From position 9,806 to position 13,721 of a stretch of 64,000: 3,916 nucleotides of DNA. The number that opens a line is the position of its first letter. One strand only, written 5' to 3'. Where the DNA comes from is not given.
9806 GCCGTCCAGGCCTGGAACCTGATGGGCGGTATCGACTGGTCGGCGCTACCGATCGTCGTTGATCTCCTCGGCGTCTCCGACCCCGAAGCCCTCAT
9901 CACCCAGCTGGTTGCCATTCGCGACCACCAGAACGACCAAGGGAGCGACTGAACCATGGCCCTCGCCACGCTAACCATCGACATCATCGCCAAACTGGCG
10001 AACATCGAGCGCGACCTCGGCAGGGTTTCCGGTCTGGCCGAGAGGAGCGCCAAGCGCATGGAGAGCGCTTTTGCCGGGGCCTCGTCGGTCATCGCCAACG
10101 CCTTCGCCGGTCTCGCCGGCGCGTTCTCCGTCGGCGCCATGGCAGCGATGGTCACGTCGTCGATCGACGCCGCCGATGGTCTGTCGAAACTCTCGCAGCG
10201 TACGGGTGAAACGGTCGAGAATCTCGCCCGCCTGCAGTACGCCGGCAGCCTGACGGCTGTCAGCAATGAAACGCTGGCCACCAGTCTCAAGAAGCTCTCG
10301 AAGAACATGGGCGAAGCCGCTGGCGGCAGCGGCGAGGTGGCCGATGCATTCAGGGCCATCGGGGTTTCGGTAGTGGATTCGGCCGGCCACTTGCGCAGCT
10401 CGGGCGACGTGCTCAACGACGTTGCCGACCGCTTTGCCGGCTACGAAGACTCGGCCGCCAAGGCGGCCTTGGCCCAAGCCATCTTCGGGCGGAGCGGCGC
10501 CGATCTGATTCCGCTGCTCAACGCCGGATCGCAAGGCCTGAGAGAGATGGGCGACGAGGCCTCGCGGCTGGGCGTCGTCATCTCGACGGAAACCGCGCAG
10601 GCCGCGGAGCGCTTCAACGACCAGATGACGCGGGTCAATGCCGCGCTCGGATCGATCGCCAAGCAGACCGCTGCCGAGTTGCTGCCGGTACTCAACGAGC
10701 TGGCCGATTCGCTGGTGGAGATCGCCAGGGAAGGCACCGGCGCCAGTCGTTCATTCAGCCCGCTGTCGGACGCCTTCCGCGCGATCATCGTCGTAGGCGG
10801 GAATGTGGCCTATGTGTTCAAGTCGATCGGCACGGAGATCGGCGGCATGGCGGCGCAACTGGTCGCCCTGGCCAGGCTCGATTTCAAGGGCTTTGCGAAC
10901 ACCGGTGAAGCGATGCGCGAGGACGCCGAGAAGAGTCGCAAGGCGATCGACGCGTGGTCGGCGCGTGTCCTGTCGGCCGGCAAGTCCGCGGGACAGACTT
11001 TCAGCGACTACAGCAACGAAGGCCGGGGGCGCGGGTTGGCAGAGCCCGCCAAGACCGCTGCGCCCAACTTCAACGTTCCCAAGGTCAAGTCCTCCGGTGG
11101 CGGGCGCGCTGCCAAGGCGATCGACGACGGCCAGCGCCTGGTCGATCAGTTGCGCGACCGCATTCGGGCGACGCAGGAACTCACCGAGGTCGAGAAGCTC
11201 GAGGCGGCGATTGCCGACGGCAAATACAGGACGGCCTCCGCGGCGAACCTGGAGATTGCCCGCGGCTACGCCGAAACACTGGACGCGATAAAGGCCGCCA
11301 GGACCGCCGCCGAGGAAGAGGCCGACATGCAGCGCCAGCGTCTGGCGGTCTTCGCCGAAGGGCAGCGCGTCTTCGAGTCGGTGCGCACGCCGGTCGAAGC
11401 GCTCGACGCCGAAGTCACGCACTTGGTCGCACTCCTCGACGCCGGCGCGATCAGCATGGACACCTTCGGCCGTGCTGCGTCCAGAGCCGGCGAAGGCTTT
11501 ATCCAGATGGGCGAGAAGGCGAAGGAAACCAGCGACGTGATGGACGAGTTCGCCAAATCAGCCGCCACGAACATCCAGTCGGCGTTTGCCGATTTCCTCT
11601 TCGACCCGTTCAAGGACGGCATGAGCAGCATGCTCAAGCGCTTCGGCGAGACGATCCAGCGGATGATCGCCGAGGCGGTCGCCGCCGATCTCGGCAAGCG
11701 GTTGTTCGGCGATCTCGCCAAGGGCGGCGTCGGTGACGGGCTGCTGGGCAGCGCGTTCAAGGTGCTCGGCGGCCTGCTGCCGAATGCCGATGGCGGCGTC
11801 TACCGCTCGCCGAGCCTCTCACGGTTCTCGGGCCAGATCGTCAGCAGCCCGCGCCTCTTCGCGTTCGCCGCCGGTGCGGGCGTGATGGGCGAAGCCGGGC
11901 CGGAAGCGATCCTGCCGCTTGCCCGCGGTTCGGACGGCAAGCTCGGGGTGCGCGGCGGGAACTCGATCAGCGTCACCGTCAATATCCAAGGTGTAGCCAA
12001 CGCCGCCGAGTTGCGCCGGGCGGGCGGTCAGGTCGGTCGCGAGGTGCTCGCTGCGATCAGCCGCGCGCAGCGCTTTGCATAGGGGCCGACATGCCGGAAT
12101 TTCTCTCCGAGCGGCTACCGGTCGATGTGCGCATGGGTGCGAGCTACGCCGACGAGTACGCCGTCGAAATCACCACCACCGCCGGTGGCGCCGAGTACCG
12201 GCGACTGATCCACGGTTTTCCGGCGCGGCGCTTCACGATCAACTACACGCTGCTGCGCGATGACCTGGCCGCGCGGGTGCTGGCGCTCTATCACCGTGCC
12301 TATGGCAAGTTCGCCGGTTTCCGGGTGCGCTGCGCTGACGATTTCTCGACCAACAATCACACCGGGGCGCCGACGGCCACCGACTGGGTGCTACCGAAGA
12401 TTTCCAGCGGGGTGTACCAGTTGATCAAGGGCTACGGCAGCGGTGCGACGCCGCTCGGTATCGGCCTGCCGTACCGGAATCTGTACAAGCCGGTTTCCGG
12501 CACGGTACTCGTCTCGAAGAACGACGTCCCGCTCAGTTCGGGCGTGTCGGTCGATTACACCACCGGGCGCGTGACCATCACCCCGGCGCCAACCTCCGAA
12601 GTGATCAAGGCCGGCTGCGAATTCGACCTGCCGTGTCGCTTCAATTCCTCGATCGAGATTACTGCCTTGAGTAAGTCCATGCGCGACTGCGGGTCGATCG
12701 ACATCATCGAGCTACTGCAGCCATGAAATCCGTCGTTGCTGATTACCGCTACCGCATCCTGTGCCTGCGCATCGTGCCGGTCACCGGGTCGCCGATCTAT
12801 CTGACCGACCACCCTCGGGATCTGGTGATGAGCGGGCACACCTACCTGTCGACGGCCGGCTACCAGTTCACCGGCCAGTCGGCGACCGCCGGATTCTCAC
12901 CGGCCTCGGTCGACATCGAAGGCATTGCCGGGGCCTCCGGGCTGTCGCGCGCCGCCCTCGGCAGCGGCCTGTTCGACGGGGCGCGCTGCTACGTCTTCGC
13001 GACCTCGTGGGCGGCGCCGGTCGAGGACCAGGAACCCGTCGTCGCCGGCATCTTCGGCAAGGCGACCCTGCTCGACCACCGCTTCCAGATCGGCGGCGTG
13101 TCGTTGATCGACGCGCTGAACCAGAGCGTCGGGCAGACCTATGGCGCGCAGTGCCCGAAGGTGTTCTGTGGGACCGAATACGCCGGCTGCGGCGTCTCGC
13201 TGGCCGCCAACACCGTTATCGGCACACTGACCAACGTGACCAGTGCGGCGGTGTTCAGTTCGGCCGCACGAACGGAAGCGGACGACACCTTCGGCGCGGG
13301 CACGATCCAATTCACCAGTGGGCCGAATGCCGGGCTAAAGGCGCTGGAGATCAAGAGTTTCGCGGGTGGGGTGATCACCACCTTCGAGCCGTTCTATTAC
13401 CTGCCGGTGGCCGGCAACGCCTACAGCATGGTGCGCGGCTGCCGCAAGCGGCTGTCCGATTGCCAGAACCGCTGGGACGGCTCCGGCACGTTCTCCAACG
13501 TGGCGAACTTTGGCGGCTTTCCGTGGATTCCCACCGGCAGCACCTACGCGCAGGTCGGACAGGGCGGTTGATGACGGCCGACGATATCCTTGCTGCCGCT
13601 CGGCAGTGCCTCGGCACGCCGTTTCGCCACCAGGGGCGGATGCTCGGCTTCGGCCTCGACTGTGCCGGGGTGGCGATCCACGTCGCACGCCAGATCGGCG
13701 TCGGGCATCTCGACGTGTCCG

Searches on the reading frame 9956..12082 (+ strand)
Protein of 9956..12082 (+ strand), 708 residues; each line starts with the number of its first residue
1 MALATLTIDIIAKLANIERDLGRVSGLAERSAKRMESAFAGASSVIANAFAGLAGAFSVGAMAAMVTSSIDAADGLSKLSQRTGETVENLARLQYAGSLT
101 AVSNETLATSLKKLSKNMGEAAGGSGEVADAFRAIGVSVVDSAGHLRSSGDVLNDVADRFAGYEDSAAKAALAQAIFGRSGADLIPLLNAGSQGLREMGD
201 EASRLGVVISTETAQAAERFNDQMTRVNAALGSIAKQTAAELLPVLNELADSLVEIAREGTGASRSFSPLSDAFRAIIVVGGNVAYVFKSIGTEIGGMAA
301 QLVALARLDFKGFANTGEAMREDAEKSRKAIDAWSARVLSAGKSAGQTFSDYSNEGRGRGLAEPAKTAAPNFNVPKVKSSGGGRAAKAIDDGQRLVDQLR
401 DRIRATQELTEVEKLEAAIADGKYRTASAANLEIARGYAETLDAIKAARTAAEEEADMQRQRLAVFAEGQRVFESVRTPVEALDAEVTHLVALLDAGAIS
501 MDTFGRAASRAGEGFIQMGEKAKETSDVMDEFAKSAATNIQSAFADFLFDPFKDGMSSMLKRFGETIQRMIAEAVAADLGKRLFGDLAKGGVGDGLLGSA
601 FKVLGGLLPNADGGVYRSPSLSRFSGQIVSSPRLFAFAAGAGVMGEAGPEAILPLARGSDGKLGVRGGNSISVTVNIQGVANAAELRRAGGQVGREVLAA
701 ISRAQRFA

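Call 48: search_protein_families(library=phrogs, proteins=[window:9956-12082:+], max_evalue=0.00001)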
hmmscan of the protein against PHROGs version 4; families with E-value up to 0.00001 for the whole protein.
window:9956-12082:+ (708 aa): 24 families
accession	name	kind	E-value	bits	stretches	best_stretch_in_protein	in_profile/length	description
phrog_13338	-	unknown function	1.3e-56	193.5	1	31-488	22-404/903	-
phrog_8462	-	tail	1.4e-50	173.7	1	18-301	26-297/672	tail length tape measure protein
phrog_2854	-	tail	1.1e-45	157.7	1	2-460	5-498/855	tail length tape measure protein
phrog_8125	-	tail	3.4e-42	146.2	1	44-255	68-276/578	tail length tape measure protein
phrog_9483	-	tail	3.5e-42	145.8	1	4-334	5-325/657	tail length tape measure protein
phrog_1716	-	tail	4.2e-32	112.6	1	513-678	712-879/943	tail length tape measure protein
phrog_2276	-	tail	3.2e-31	109.7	1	26-303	45-337/673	tail length tape measure protein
phrog_9388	-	unknown function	1.1e-26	94.7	1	33-251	22-232/615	-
phrog_33680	-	unknown function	1.5e-22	80.6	1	71-253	318-500/726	-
phrog_3981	-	tail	2.8e-22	80.6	1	19-298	16-295/584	tail length tape measure protein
phrog_6747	-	tail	8.2e-22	78.9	1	514-667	190-329/390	tail length tape measure protein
phrog_339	-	tail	4.3e-21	75.9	1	513-698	893-1094/1123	tail length tape measure protein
phrog_12506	-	tail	3.9e-18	66.8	1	30-206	20-188/218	tail length tape measure protein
phrog_10574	-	tail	8e-17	62.2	1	5-468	5-440/640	tail length tape measure protein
phrog_32885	-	tail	4.8e-15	55.6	1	623-686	862-925/948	tail length tape measure protein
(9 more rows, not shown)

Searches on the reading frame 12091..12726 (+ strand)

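Call 48: search_protein_families(library=phrogs, proteins=[window:12091-12726:+], max_evalue=0.00001)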
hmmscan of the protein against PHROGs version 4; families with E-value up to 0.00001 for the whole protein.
window:12091-12726:+ (211 aa): 1 family
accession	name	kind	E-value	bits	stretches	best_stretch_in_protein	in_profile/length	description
phrog_2913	-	other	5.9e-30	105.8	1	1-209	101-298/306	glycoside hydrolase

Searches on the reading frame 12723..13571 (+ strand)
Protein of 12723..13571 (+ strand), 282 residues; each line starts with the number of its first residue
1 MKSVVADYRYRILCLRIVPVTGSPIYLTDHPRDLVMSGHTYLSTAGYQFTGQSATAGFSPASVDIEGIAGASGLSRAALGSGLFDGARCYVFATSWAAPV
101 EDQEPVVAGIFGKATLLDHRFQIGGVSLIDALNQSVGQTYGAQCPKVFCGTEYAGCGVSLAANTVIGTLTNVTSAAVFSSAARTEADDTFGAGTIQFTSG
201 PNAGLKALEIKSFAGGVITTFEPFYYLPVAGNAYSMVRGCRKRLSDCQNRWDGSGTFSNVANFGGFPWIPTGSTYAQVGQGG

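Call 48: search_protein_families(library=phrogs, proteins=[window:12723-13571:+], max_evalue=0.00001)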
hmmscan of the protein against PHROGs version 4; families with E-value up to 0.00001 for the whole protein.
window:12723-13571:+ (282 aa): 1 family
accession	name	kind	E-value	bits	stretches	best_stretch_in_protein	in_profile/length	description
phrog_778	-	tail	2.6e-38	133.1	1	14-275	18-269/287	tail assembly protein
